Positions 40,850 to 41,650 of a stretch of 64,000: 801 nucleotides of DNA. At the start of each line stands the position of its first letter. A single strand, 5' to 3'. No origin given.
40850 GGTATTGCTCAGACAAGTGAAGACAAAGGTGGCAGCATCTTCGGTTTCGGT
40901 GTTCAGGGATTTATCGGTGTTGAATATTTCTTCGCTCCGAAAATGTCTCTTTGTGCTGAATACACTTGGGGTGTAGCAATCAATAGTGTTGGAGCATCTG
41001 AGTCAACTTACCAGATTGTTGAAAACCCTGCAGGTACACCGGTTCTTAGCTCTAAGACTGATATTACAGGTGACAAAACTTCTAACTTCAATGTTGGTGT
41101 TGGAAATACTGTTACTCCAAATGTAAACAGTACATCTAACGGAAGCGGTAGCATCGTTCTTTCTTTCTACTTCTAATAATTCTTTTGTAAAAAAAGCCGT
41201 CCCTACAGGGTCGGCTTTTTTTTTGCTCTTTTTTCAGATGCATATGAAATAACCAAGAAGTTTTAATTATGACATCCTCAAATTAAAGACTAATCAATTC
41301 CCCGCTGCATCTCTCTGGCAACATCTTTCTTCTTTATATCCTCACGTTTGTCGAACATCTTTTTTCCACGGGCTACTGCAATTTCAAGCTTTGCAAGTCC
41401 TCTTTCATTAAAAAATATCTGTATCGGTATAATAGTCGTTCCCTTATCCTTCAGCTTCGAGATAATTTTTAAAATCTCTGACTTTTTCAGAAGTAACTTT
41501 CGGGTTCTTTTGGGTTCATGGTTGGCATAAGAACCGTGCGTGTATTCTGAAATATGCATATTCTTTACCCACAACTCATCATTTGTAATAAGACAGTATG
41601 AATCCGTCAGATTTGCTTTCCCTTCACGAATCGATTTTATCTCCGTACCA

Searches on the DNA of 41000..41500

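Call 69: search_with_rna_model(model_id=R1, source=window, start=41000, end=41500, max_evalue=1, show_alignments=1)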
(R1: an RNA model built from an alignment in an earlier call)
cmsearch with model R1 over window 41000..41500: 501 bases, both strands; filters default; matches with E-value up to 1: 2.
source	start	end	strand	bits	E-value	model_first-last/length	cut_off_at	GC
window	41178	41295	+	30.8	5.6e-09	1-125/125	no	0.31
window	41108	41233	-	13.3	0.0027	1-125/125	no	0.37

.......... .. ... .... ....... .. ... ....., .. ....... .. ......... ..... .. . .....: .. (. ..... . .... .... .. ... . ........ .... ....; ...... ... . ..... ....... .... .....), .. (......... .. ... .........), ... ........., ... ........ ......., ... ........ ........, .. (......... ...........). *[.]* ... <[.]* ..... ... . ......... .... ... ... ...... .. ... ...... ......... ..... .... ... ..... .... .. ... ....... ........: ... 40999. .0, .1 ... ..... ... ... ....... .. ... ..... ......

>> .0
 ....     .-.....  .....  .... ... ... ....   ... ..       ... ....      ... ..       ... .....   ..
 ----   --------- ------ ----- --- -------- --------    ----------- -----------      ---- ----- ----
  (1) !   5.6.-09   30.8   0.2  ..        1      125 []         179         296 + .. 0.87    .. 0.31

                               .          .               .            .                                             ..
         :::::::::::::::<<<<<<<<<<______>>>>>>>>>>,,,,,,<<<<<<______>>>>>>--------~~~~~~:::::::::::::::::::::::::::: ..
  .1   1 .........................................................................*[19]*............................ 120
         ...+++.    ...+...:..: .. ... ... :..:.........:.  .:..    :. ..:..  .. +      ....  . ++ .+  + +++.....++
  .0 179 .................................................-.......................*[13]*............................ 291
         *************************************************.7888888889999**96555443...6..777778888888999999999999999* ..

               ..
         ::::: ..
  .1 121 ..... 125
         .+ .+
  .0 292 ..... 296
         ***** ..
